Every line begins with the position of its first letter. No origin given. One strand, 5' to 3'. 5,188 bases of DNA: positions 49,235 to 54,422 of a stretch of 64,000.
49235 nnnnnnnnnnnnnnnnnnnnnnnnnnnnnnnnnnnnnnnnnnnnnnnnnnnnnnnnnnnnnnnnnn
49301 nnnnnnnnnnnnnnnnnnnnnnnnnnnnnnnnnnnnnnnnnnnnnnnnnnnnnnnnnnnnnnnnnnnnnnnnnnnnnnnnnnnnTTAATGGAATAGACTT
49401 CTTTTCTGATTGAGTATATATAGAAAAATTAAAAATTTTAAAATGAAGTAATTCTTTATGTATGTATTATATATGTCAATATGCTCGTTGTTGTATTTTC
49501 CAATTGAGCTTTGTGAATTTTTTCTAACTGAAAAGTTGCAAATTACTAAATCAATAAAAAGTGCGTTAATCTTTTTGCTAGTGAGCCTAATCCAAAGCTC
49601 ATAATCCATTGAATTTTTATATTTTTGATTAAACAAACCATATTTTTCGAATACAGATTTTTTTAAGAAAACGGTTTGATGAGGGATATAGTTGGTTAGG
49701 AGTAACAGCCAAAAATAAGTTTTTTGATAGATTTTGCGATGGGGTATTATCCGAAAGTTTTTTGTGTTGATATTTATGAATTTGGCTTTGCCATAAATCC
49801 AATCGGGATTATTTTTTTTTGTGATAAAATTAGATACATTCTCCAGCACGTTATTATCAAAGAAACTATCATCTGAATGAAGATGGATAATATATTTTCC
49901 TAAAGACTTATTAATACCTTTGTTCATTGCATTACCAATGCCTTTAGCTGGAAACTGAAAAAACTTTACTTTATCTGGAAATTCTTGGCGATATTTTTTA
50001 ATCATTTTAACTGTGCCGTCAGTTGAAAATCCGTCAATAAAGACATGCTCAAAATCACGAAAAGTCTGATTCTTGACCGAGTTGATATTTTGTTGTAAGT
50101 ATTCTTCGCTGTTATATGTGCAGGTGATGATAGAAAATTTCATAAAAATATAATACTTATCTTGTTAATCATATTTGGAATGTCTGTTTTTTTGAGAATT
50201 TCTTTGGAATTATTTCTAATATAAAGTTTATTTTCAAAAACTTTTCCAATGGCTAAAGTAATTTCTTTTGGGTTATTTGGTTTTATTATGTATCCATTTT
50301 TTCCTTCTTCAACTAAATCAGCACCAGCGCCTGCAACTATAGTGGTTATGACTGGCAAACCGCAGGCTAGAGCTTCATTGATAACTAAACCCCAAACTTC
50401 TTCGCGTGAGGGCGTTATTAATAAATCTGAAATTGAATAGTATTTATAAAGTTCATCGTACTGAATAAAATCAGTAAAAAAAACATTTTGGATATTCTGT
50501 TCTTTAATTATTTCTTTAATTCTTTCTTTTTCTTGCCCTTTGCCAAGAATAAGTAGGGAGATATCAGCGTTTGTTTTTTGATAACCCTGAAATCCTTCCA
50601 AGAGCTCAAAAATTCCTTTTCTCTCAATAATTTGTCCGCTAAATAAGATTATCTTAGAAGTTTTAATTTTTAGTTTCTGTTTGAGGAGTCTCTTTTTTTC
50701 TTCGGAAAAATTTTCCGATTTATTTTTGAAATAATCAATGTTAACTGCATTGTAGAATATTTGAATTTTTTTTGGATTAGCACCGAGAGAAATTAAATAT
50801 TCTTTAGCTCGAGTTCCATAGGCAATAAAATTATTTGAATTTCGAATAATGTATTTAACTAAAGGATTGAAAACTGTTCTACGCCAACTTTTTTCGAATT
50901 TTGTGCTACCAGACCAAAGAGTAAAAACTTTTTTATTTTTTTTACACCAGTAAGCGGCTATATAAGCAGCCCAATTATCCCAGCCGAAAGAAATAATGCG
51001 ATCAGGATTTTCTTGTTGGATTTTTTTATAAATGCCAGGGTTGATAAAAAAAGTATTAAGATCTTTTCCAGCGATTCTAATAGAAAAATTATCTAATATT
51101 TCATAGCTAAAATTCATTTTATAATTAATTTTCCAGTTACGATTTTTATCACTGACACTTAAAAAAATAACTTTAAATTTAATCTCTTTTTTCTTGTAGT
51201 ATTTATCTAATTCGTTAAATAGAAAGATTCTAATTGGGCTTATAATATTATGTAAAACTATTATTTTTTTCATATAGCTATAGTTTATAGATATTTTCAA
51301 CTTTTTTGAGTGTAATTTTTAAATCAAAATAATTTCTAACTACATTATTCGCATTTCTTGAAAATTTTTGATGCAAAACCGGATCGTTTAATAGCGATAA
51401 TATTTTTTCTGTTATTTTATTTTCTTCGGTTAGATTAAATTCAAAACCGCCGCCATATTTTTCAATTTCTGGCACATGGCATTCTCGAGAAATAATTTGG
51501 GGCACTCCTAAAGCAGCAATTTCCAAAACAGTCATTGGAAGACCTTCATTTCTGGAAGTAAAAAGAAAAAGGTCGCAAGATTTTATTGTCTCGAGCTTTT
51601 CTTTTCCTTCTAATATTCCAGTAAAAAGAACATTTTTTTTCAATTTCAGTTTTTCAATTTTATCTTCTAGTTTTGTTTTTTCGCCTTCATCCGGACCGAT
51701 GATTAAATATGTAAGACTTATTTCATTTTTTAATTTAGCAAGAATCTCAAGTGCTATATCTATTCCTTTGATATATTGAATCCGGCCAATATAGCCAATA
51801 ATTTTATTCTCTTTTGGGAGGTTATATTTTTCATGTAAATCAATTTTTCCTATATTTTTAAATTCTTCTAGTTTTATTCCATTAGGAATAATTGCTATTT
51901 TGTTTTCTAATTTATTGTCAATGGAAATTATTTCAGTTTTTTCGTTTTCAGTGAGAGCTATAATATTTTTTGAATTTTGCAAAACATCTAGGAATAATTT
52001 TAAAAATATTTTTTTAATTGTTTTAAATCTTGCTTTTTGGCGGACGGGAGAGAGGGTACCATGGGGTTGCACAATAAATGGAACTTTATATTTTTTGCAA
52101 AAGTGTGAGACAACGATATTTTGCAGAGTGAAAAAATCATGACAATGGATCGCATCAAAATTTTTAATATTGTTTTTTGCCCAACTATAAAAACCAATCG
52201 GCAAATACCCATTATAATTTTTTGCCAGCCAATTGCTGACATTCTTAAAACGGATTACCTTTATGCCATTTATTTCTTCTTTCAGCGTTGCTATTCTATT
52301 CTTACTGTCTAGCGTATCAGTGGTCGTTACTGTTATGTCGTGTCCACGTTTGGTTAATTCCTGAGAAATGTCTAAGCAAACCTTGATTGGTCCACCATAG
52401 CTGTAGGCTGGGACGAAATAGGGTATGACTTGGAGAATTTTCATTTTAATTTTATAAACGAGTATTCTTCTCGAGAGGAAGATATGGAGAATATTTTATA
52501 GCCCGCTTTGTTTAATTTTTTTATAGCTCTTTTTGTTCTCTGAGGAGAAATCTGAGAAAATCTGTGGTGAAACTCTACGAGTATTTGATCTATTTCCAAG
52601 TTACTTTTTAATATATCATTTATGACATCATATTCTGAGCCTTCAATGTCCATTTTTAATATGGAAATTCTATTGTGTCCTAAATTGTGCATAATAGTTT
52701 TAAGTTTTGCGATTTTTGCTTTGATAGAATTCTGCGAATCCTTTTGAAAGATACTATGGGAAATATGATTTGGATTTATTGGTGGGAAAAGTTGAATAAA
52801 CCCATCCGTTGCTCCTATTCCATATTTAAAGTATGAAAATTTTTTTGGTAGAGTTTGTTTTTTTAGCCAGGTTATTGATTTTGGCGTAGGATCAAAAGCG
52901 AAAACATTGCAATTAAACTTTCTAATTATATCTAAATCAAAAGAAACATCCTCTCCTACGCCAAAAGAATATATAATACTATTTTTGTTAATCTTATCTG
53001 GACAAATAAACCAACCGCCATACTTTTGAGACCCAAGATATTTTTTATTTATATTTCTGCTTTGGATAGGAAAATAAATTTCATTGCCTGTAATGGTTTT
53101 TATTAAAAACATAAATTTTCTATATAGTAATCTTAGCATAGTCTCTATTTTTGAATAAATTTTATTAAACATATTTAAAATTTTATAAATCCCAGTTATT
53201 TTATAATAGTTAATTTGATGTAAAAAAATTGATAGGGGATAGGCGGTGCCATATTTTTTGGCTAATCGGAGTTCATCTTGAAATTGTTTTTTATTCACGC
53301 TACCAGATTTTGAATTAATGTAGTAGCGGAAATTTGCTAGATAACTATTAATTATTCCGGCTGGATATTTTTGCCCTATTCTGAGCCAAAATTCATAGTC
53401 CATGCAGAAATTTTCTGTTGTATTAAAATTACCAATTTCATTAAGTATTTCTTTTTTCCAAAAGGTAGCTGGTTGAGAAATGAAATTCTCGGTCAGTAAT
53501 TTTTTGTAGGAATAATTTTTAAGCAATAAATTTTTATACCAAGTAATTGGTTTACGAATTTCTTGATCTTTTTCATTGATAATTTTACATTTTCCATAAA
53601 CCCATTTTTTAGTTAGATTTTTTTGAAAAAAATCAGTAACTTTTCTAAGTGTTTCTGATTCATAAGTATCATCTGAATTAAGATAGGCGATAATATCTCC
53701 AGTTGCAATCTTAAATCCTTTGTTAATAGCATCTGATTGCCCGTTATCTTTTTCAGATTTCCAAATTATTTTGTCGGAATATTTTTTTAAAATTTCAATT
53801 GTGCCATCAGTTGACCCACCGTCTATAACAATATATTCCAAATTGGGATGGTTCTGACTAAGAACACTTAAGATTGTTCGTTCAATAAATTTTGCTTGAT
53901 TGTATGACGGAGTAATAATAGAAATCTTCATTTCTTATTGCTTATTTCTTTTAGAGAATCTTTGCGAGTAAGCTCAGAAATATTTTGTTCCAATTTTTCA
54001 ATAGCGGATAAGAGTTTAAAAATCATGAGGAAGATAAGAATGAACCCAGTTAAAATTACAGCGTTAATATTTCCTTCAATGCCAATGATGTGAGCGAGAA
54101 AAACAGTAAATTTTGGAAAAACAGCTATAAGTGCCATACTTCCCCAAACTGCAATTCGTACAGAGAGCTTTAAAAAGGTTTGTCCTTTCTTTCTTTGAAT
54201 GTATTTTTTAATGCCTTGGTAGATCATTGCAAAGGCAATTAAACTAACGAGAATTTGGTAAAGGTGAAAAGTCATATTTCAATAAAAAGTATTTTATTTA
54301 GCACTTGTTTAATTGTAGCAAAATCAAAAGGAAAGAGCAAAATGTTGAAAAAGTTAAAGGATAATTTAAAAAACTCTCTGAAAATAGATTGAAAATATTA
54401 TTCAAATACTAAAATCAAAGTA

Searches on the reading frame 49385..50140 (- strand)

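Call 53: search_protein_families(library=pfam, proteins=[window:49385-50140:-], max_evalue=0.001)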
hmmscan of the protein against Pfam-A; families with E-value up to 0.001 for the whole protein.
window:49385-50140:- (251 aa): 3 families
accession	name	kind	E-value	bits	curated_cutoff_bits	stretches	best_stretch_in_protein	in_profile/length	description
PF00535.33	Glycos_transf_2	-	1.1e-28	100.7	23.3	1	3-167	1-167/168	Glycosyl transferase family 2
PF10111.15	Glyco_tranf_2_2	-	2.4e-06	27.7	27.3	1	3-187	1-200/276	Glycosyltransferase like family 2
PF13641.12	Glyco_tranf_2_3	-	5.7e-06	26.9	27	1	2-200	3-208/230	Glycosyltransferase like family 2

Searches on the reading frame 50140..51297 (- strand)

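Call 53: search_protein_families(library=pfam, proteins=[window:50140-51297:-], max_evalue=0.001)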
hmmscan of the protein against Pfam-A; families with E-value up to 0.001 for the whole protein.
window:50140-51297:- (385 aa): 4 families
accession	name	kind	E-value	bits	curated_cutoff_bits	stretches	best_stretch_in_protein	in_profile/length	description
PF00534.26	Glycos_transf_1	-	8.9e-38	130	26.4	1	205-359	5-160/172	Glycosyl transferases group 1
PF13692.12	Glyco_trans_1_4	-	1.3e-28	100.5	27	1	215-356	2-142/142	Glycosyl transferases group 1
PF13439.12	Glyco_transf_4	-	4.1e-09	37.1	28.5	1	81-188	56-169/170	Glycosyltransferase Family 4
PF20706.3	GT4-conflict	-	1.1e-06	28.3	26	1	245-331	232-323/385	Family 4 Glycosyltransferase in conflict systems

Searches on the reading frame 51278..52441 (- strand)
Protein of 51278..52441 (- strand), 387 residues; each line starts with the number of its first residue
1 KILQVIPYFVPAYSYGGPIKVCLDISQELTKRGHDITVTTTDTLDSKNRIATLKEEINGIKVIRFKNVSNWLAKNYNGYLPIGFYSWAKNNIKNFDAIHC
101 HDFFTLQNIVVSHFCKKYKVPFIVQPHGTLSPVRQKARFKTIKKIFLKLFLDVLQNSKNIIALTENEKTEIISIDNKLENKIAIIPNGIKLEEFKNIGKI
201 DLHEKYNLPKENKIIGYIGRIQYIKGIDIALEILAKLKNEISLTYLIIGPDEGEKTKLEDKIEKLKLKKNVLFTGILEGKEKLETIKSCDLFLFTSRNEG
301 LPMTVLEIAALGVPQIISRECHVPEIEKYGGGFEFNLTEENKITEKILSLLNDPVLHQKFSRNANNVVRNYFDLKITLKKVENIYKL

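Call 53: search_protein_families(library=pfam, proteins=[window:51278-52441:-], max_evalue=0.001)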
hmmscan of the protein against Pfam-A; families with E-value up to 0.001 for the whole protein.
window:51278-52441:- (387 aa): 6 families
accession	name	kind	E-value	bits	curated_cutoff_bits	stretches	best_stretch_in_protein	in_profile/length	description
PF00534.26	Glycos_transf_1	-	7.8e-32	110.6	26.4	1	201-366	4-171/172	Glycosyl transferases group 1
PF13692.12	Glyco_trans_1_4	-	9e-23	81.5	27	1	213-353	2-142/142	Glycosyl transferases group 1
PF13439.12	Glyco_transf_4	-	1.9e-18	67.5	28.5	1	16-192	2-169/170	Glycosyltransferase Family 4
PF13579.12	Glyco_trans_4_4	-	7.5e-09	36.6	29.7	1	16-188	1-158/158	Glycosyl transferase 4-like domain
PF20706.3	GT4-conflict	-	9.3e-09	35.2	26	1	209-321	192-314/385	Family 4 Glycosyltransferase in conflict systems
PF13524.12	Glyco_trans_1_2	-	0.00086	19.7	25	0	234-374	6-135/144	Glycosyl transferase-like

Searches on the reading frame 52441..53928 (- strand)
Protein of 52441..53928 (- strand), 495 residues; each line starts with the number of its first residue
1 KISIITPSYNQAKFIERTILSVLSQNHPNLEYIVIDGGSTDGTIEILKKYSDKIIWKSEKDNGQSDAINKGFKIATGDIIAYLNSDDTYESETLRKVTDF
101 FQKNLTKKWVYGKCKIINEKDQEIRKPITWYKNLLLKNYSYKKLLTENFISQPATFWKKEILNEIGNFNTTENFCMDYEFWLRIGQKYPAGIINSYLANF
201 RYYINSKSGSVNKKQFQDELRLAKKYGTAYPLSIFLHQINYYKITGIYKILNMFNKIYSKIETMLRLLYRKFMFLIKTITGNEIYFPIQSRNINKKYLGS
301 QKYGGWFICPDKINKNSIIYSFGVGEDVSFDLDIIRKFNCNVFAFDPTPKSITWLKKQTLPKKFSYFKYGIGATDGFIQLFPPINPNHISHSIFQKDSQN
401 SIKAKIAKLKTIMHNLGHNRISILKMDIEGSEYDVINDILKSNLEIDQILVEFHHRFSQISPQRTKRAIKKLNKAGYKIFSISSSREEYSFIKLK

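Call 53: search_protein_families(library=pfam, proteins=[window:52441-53928:-], max_evalue=0.001)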
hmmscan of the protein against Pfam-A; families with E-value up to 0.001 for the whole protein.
window:52441-53928:- (495 aa): 5 families
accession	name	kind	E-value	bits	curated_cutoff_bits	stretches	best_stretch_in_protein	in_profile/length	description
PF00535.33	Glycos_transf_2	-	4e-32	111.9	23.3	1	3-165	1-167/168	Glycosyl transferase family 2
PF10111.15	Glyco_tranf_2_2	-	1.8e-13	51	27.3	1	5-190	3-205/276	Glycosyltransferase like family 2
PF05050.19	Methyltransf_21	-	7.6e-12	46.1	22.7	1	337-479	21-173/173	Methyltransferase FkbM domain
PF13383.12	Methyltransf_22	-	4.1e-10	40.1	22.4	1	296-482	63-236/252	Methyltransferase domain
PF13641.12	Glyco_tranf_2_3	-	2.4e-09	38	27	1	2-103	3-113/230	Glycosyltransferase like family 2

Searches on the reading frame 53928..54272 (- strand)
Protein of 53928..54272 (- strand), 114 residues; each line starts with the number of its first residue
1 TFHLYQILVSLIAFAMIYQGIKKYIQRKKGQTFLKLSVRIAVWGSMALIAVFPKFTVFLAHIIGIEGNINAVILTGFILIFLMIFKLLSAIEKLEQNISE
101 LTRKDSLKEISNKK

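Call 53: search_protein_families(library=pfam, proteins=[window:53928-54272:-], max_evalue=0.001)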
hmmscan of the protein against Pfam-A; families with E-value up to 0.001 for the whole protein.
window:53928-54272:- (114 aa): 1 family
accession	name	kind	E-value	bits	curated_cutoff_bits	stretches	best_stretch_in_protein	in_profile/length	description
PF10066.14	DUF2304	-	1.4e-15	57.8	25.5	1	6-109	3-104/106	Uncharacterized conserved protein (DUF2304)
